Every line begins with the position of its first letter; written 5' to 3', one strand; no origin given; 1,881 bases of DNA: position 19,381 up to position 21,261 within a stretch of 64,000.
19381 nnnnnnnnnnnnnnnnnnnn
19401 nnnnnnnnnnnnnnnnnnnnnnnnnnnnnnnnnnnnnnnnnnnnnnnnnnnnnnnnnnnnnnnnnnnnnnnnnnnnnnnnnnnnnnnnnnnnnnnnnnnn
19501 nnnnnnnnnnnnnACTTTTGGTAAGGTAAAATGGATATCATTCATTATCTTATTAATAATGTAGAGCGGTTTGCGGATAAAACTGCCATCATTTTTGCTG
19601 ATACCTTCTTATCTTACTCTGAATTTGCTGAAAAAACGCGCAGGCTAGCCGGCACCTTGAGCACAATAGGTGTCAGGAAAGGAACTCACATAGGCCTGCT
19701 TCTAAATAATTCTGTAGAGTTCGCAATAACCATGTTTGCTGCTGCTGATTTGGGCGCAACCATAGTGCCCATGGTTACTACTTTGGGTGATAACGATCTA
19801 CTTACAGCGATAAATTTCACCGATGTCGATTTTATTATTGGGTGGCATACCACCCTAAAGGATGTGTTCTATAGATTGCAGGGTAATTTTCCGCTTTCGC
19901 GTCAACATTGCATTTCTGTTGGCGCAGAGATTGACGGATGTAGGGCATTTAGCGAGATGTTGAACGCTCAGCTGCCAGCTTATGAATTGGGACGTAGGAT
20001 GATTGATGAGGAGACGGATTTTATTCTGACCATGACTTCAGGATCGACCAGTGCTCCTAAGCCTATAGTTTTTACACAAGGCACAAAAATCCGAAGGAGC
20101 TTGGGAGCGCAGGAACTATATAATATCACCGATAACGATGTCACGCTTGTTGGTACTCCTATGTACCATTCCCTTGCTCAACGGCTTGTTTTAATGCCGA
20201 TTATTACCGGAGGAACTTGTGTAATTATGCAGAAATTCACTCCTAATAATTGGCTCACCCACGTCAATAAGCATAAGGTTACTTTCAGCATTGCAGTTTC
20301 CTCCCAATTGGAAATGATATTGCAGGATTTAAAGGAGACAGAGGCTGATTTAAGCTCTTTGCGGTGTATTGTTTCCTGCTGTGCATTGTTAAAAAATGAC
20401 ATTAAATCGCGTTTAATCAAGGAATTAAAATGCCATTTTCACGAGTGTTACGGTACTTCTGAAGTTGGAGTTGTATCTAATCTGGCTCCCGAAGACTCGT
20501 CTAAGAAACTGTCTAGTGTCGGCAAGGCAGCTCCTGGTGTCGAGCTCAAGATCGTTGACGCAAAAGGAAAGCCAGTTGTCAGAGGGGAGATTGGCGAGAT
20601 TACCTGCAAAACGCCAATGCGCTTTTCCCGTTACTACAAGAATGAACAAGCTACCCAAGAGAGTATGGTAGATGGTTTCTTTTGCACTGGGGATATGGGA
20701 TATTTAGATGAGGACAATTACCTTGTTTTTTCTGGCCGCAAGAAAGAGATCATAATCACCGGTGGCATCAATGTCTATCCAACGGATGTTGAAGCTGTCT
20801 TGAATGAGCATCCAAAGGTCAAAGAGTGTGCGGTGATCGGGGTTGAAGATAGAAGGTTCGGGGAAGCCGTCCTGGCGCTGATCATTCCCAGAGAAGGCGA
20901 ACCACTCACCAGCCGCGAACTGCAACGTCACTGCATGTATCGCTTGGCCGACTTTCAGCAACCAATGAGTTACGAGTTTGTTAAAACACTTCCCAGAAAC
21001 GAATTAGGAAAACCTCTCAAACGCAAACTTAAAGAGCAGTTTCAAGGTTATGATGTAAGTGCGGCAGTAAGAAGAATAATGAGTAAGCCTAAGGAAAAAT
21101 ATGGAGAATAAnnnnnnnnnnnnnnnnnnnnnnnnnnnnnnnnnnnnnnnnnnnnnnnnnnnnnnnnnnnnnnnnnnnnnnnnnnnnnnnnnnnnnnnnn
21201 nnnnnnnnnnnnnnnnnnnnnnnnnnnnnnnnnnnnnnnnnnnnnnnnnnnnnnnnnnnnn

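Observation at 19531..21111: Acyl-AMP ligase and a discrete ACP (26101-26367): a V. cholerae O1 tetronate-like N-acyl side-chain loading system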

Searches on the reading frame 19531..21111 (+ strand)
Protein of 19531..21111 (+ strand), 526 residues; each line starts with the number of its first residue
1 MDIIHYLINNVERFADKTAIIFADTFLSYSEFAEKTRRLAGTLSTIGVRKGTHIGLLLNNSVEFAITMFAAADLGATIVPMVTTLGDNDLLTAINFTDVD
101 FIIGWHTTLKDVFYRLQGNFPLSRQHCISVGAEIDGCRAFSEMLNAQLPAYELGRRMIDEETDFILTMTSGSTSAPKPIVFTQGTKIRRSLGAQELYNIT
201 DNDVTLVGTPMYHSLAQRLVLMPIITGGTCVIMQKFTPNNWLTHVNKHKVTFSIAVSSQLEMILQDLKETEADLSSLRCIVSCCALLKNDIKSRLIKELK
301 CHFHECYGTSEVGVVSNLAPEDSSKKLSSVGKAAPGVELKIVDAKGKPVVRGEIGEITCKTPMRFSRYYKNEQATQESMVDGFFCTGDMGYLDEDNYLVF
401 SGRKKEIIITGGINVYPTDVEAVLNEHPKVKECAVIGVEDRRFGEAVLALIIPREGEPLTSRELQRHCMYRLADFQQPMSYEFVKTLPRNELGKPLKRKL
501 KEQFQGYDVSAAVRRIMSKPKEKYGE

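Call 4: search_protein_families(library=pfam, proteins=[window:19531-21111:+], max_evalue=0.01)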
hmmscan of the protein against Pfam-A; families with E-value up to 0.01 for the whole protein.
window:19531-21111:+ (526 aa): 2 families
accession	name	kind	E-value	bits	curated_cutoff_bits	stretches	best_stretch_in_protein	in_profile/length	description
PF00501.34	AMP-binding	-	8.3e-66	222.8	29.9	1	10-369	4-384/384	AMP-binding enzyme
PF13193.12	AMP-binding_C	-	6.4e-17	62.7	24.5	1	420-494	2-76/76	AMP-binding enzyme C-terminal domain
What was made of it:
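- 19531..21111 (+): ANL-superfamily carboxylic acid adenylating enzyme (526 aa). It is the proposed acyl-ACP synthetase of the cassette. Pfam AMP-binding 8e-66 and AMP-binding_C (call 4).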

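Call 11: search_protein_families(library=ncbifam, proteins=[window:19531-21111:+], max_evalue=0.01)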
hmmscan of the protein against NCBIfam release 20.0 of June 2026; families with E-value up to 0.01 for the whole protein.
window:19531-21111:+ (526 aa): 109 families (the best 25 are shown)
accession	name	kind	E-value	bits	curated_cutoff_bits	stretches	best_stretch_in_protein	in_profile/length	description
NF004837.0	PRK06187.1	subfamily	1e-112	377.1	476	1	5-506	12-524/531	long-chain-fatty-acid--CoA ligase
NF006182.0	PRK08316.1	subfamily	6.9e-96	321.8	663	1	10-506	20-519/523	fatty acyl-CoA synthetase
NF052269.1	Staph_lig_FadD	equivalog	2.8e-81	273.4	650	1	17-504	16-493/499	long-chain-fatty-acid--CoA ligase FadD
NF005307.0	PRK06839.1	equivalog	3.3e-81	273.4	748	1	4-504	4-493/496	o-succinylbenzoate--CoA ligase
NF009071.0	PRK12406.1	subfamily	9.7e-80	268.4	701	1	19-504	5-502/510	acyl-CoA synthetase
NF006181.0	PRK08314.1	subfamily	2.3e-78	263.9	705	2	155-504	198-554/563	long-chain-fatty-acid--CoA ligase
NF002966.0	PRK03640.1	equivalog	8.7e-77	258.7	556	1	4-503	5-479/483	o-succinylbenzoate--CoA ligase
NF005801.1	PRK07656.1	equivalog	3.5e-73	246.9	657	1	9-501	9-500/500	FadD3 family acyl-CoA ligase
NF009233.0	PRK12583.1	subfamily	1.2e-72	245.1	832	1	7-502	24-548/558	fatty acid CoA ligase family protein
NF005797.0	PRK07638.1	equivalog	1.4e-71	241.4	518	1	1-503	1-478/487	acyl-CoA synthetase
NF005859.1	PRK07788.1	exception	1.5e-70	238.3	875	1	10-502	67-556/560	long-chain-fatty-acid--CoA ligase FadD2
NF004114.0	PRK05605.1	equivalog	5.7e-70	236.2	766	2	131-504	189-569/575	long-chain-fatty-acid--CoA ligase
NF004797.0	PRK06145.1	equivalog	8.5e-70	235.5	850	1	12-506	13-497/499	acyl-CoA synthetase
NF005702.0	PRK07514.1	subfamily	1.3e-69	234.9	558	1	10-506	12-502/506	malonyl-CoA synthase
TIGR01923.1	menE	equivalog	1.4e-69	235.1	330.15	1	28-497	1-439/442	o-succinylbenzoate--CoA ligase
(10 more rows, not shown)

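Call 15: find_homologous_proteins(query=window:19531-21111:+)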
Query window:19531-21111:+ (526 aa): 1235 proteins with E <= 0.001 among 8000 candidates; the best 120 are listed.
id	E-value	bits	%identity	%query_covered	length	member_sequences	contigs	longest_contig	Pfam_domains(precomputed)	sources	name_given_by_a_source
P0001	0.0e+0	1045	89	98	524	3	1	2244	PF00501.35,PF13193.13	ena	-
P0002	7.6e-272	921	79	98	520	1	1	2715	PF00501.35,PF13193.13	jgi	-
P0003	6.1e-249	845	72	98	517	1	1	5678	PF00501.35,PF13193.13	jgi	-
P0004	7.2e-249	845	72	98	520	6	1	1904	PF00501.35,PF13193.13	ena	-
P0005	6.9e-248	842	71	98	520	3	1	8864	PF00501.35,PF13193.13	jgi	-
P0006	8.0e-248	842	72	98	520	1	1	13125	PF00501.35,PF13193.13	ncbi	-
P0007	6.0e-247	839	71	98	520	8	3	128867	PF00501.35,PF13193.13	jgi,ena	-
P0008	1.3e-246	838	71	98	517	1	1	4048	PF00501.35,PF13193.13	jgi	jgi:acyl-CoA synthetase (AMP-forming)/AMP-acid ligase II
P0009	7.7e-245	832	71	98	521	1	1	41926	PF00501.35,PF13193.13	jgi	jgi:long-chain acyl-CoA synthetase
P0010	2.4e-244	830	71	98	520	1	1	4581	PF00501.35,PF13193.13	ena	-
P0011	7.5e-242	822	70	98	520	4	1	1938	PF00501.35,PF13193.13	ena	-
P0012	5.0e-241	819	70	98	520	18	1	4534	PF00501.35,PF13193.13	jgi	-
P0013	3.3e-240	816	70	98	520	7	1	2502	PF00501.35,PF13193.13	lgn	-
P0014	2.0e-234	797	67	98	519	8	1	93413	PF00501.35,PF13193.13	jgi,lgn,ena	-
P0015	5.9e-233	793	67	98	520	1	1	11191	PF00501.35,PF13193.13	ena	-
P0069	2.7e-147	510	47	98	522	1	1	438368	PF00501.35,PF13193.13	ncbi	ncbi:MAG: AMP-binding protein [Magnetococcus sp. MYC-9]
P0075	8.7e-144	498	47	99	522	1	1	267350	PF00501.35,PF13193.13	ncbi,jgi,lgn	ncbi:MAG: class I adenylate-forming enzyme family protein [Methylococcaceae bacterium]|jgi:long-chai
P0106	2.0e-137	477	47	99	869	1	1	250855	PF00501.35,PF13193.13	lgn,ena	-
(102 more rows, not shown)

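Call 16: find_encoding_contigs(protein=P0007, flank=10000, max_places=2)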
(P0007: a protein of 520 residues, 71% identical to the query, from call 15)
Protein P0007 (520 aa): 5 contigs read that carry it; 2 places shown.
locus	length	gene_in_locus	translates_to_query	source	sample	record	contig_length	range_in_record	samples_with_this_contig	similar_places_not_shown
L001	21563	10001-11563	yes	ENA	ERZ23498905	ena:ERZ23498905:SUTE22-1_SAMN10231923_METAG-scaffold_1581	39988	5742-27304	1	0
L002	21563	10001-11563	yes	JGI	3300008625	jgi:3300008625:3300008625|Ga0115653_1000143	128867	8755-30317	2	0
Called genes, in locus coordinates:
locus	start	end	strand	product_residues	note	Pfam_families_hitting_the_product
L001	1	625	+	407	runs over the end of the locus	PF01041:DegT_DnrJ_EryC1, PF00155:Aminotran_1_2 (weak), PF01212:Beta_elim_lyase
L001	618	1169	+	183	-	PF13302:Acetyltransf_3, PF13420:Acetyltransf_4, PF13523:Acetyltransf_8 (weak), PF00583:Acetyltransf_1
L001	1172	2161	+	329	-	PF01408:GFO_IDH_MocA, PF02894:GFO_IDH_MocA_C, PF22725:GFO_IDH_MocA_C3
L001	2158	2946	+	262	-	PF02348:CTP_transf_3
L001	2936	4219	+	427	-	PF00202:Aminotran_3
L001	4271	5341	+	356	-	PF03102:NeuB, PF08666:SAF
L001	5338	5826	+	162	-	PF13302:Acetyltransf_3, PF13420:Acetyltransf_4 (weak), PF00583:Acetyltransf_1, PF13508:Acetyltransf_7 (weak)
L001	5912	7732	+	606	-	PF02310:B12-binding, PF04055:Radical_SAM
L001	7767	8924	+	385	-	PF01408:GFO_IDH_MocA, PF02894:GFO_IDH_MocA_C, PF22725:GFO_IDH_MocA_C3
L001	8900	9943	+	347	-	PF02558:ApbA, PF08546:ApbA_C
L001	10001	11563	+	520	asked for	PF00501:AMP-binding, PF13193:AMP-binding_C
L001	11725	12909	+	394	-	PF04055:Radical_SAM, PF22674:C2185-like_N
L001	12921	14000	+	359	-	PF00535:Glycos_transf_2, PF10111:Glyco_tranf_2_2 (weak), PF13641:Glyco_tranf_2_3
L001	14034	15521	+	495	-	PF02310:B12-binding, PF04055:Radical_SAM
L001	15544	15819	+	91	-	-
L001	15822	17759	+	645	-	PF02522:Antibiotic_NAT, PF16254:DUF4910, PF09940:DUF2172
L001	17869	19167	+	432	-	PF16254:DUF4910, PF09940:DUF2172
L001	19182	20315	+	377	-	-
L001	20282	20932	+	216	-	PF00117:GATase, PF01174:SNO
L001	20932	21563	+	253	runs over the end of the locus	PF00977:His_biosynth, PF01207:Dus (faint), PF01180:DHO_dh (faint), PF03060:NMO (weak)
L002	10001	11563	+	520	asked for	PF00501:AMP-binding, PF13193:AMP-binding_C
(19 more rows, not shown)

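Call 17: find_encoding_contigs(protein=P0069, flank=10000, max_places=1)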
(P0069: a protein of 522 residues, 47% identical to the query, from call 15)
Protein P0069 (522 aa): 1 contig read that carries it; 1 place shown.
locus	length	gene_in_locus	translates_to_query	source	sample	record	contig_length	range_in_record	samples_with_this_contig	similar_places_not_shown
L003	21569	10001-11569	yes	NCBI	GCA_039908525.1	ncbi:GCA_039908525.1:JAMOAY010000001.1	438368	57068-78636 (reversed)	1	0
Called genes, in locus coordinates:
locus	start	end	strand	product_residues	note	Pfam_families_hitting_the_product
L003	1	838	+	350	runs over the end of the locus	PF03102:NeuB, PF08666:SAF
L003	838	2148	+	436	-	PF16254:DUF4910, PF09940:DUF2172, PF16221:HTH_47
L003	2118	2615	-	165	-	PF13671:AAA_33, PF01202:SKI (weak)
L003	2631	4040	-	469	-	PF03446:NAD_binding_2, PF00393:6PGD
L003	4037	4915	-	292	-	PF08450:SGL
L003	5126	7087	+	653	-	PF02522:Antibiotic_NAT, PF16254:DUF4910, PF09940:DUF2172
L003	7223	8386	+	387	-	PF01408:GFO_IDH_MocA, PF02894:GFO_IDH_MocA_C, PF22725:GFO_IDH_MocA_C3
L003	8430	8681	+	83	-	-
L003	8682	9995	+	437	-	PF04055:Radical_SAM, PF22674:C2185-like_N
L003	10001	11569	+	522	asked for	PF00501:AMP-binding, PF13193:AMP-binding_C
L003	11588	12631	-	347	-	PF00535:Glycos_transf_2, PF10111:Glyco_tranf_2_2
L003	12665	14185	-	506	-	-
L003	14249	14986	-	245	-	PF05050:Methyltransf_21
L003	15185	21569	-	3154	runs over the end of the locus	PF00515:TPR_1, PF00515:TPR_1, PF13414:TPR_11, PF13424:TPR_12, PF13432:TPR_16, PF00515:TPR_1, PF07719:TPR_2, PF13374:TPR_10, +91 more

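Call 18: find_related_loci(query=window:19531-21111:+, collection=genome_contigs, flank=10000)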
Query window:19531-21111:+ (526 aa) in genome_contigs; peptide patterns used: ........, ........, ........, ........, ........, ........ (x = any residue, [..] = any of these).
599 stretches matched a pattern (row limit reached: there are more); 553 encode a relative of the query (tblastn E <= 1e-3); the best 80 are kept; 80 distinct loci.
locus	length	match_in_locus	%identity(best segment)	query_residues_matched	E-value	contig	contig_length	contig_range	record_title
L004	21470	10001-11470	42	14-507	4e-117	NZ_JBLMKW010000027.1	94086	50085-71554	Paenibacillus azoreducens strain KCTC 3829 27, whole genome shotgun sequence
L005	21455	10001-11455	43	14-502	8e-115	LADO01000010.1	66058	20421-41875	MAG: Peptococcaceae bacterium BRH_c4b BRHa_1001357, whole genome shotgun sequence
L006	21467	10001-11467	42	10-502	1e-113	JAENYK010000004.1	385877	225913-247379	MAG: Halothermothrix sp. isolate B5_bin.9 B5_bin9_NODE_9_length_385877_cov_86.431769, whole genome shotgun sequence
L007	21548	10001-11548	32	1-504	1e-78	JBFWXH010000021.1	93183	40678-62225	MAG: Candidatus Binatia bacterium isolate CA_2019_TPBS_136 NODE_1946_length_93183_cov_6.467869_TPBS, whole genome shotgu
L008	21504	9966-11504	30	1-503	1e-77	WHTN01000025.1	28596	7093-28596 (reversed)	MAG: Dehalococcoidia bacterium isolate Dino_bin38 NODE_1796_length_28596_cov_2.09321, whole genome shotgun sequence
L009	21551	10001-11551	32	5-524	4e-73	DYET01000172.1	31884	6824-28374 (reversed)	MAG TPA_asm: Desulfovirgula sp. isolate Tomsk_2_57_21 Tomsk_k141_74294, whole genome shotgun sequence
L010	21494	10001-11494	31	16-503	8e-73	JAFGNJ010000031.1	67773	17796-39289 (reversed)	MAG: Deltaproteobacteria bacterium isolate Zod_Metabat.542 k87_13899796, whole genome shotgun sequence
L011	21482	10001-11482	33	6-503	1e-71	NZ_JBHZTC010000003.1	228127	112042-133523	Kocuria sp. CPCC 205315 Scaffold3, whole genome shotgun sequence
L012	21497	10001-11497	32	5-508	7e-71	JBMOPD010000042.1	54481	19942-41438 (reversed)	MAG: Bacillota bacterium isolate Betzabe_MAG119 MAG119_42, whole genome shotgun sequence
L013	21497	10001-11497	31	18-504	2e-69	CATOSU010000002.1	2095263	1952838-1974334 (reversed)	MAG: uncultured Rhodobacteraceae bacterium isolate 40c057d4-95a5-45c8-a4db-551b3d3aec29 genome assembly, contig: contig_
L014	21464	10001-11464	33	18-506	2e-68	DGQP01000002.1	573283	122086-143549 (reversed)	MAG TPA_asm: Chitinophagaceae bacterium UBA4411 UBA4411_contig_51, whole genome shotgun sequence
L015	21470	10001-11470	31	28-504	6e-68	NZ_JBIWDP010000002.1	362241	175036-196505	Lysinibacillus sp. NPDC097195 NPDC097195_222_C2.ctg-0002, whole genome shotgun sequence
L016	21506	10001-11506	30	16-504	2e-67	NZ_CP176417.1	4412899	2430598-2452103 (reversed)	Lysinibacillus sp. 38-6 chromosome, complete genome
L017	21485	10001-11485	30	7-508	4e-67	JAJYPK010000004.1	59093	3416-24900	MAG: Bacillota bacterium isolate DS3.bin52 NODE_348_length_59093_cov_2.075230, whole genome shotgun sequence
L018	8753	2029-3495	32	16-504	2e-66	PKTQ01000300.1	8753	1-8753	MAG: Hyphomicrobiales bacterium isolate BM303 sc_4480, whole genome shotgun sequence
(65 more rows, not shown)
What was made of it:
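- Tried and rejected: Genome-collection scan with the single ligase (call 18).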

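Call 19: find_encoding_contigs(protein=P0014, flank=10000, max_places=1)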
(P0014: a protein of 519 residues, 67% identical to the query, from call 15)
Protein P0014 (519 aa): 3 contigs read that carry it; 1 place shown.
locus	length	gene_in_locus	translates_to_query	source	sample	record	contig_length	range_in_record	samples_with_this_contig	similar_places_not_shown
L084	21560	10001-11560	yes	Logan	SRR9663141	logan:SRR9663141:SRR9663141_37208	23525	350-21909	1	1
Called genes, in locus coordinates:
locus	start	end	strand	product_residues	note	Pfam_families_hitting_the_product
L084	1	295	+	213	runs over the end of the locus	?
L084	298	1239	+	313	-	PF01408:GFO_IDH_MocA, PF02826:2-Hacid_dh_C (weak), PF02894:GFO_IDH_MocA_C (faint), PF22725:GFO_IDH_MocA_C3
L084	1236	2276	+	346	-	PF02348:CTP_transf_3, PF00571:CBS (faint)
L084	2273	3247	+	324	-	PF01408:GFO_IDH_MocA (weak)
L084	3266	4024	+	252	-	PF00106:adh_short, PF01370:Epimerase (weak), PF08659:KR, PF13561:adh_short_C2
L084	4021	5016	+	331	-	PF00106:adh_short (weak), PF01073:3Beta_HSD, PF01370:Epimerase, PF02719:Polysacc_synt_2, PF04321:RmlD_sub_bind, PF07993:NAD_binding_4, PF13460:NAD_binding_10, PF16363:GDP_Man_Dehyd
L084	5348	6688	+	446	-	-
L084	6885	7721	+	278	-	PF08501:Shikimate_dh_N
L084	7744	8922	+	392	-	PF01408:GFO_IDH_MocA, PF02894:GFO_IDH_MocA_C, PF22725:GFO_IDH_MocA_C3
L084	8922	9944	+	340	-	PF02558:ApbA, PF08546:ApbA_C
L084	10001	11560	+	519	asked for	PF00501:AMP-binding, PF13193:AMP-binding_C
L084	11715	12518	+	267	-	PF05721:PhyH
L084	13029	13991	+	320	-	PF00535:Glycos_transf_2, PF10111:Glyco_tranf_2_2 (weak)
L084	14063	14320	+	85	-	-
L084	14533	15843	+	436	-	PF04055:Radical_SAM, PF22674:C2185-like_N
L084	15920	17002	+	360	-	-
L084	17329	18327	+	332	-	-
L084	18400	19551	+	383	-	PF01041:DegT_DnrJ_EryC1, PF00155:Aminotran_1_2 (weak)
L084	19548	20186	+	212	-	PF17836:PglD_N, PF00132:Hexapep (faint), PF25087:GMPPB_C (weak)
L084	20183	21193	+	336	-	PF03102:NeuB, PF08666:SAF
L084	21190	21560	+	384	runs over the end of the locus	PF02350:Epimerase_2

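Call 20: find_encoding_contigs(protein=P0106, flank=10000, max_places=1)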
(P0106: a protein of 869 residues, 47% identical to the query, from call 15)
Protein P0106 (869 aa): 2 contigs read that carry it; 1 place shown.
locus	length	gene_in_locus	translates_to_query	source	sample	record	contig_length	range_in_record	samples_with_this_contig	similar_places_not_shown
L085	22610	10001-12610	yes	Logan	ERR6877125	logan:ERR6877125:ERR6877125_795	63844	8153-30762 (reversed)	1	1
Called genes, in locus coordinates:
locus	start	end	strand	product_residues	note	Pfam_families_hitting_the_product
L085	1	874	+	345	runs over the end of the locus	PF00669:Flagellin_N, PF00700:Flagellin_C (weak)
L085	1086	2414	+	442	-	PF11873:Mltc_N, PF01464:SLT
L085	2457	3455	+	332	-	PF01073:3Beta_HSD, PF01370:Epimerase, PF02719:Polysacc_synt_2, PF04321:RmlD_sub_bind, PF05368:NmrA, PF16363:GDP_Man_Dehyd, PF07993:NAD_binding_4, PF13460:NAD_binding_10 (weak), +1 more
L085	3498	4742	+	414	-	PF00155:Aminotran_1_2 (weak), PF01041:DegT_DnrJ_EryC1, PF01212:Beta_elim_lyase (weak)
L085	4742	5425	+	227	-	PF17836:PglD_N, PF25087:GMPPB_C (weak), PF00132:Hexapep (weak), PF25084:LbH_EIF2B, PF00132:Hexapep, PF14602:Hexapep_2 (weak)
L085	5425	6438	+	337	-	PF03102:NeuB, PF08666:SAF (weak)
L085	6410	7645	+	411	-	PF02350:Epimerase_2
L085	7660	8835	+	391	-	-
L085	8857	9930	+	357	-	PF00571:CBS (weak), PF00483:NTP_transferase, PF12804:NTP_transf_3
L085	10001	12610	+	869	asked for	PF00501:AMP-binding, PF13193:AMP-binding_C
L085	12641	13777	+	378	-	PF05050:Methyltransf_21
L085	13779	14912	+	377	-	PF01408:GFO_IDH_MocA, PF22725:GFO_IDH_MocA_C3, PF02894:GFO_IDH_MocA_C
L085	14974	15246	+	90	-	PF00550:PP-binding (weak)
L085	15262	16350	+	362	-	-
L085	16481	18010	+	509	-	PF02310:B12-binding, PF04055:Radical_SAM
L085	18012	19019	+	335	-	PF00288:GHMP_kinases_N, PF08544:GHMP_kinases_C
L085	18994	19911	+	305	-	PF13292:DXP_synthase_N (faint), PF00456:Transketolase_N, PF00676:E1_dh, PF02775:TPP_enzyme_C (weak)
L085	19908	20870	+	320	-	PF02779:Transket_pyr, PF02780:Transketolase_C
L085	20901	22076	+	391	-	PF01041:DegT_DnrJ_EryC1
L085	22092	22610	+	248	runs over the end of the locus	PF00483:NTP_transferase, PF12804:NTP_transf_3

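Call 21: find_encoding_contigs(protein=P0075, flank=10000, max_places=1)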
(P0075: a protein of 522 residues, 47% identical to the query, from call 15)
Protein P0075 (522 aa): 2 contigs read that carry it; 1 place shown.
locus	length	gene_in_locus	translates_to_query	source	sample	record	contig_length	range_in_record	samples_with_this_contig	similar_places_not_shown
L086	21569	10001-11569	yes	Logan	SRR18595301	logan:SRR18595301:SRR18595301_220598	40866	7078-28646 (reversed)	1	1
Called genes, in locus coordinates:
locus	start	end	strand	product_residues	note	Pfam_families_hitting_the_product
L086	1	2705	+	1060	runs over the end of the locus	PF20579:LapA, PF00353:HemolysinCabind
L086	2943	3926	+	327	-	PF01073:3Beta_HSD, PF01370:Epimerase, PF02719:Polysacc_synt_2, PF04321:RmlD_sub_bind, PF05368:NmrA, PF07993:NAD_binding_4, PF13460:NAD_binding_10, PF16363:GDP_Man_Dehyd, +1 more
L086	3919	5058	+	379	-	PF01041:DegT_DnrJ_EryC1, PF01212:Beta_elim_lyase (faint)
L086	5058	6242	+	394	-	PF02350:Epimerase_2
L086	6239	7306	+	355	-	PF03102:NeuB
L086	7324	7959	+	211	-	PF17836:PglD_N, PF25087:GMPPB_C (faint), PF25084:LbH_EIF2B, PF00132:Hexapep, PF14602:Hexapep_2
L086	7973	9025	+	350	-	PF00571:CBS (weak), PF00483:NTP_transferase, PF12804:NTP_transf_3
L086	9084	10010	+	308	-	PF01522:Polysacc_deac_1 (faint)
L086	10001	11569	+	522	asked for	PF00501:AMP-binding, PF13193:AMP-binding_C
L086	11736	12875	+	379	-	PF01408:GFO_IDH_MocA, PF22725:GFO_IDH_MocA_C3, PF02894:GFO_IDH_MocA_C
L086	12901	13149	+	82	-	PF00550:PP-binding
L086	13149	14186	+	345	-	-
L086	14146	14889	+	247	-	PF02348:CTP_transf_3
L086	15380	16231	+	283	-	PF00669:Flagellin_N, PF00700:Flagellin_C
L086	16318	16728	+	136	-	PF03646:FlaG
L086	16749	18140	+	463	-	PF02465:FliD_N, PF07195:FliD_C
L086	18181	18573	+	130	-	PF02561:FliS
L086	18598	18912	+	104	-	PF05400:FliT (weak)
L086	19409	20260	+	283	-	PF00669:Flagellin_N, PF00700:Flagellin_C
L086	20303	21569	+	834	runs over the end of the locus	PF01973:MptE-like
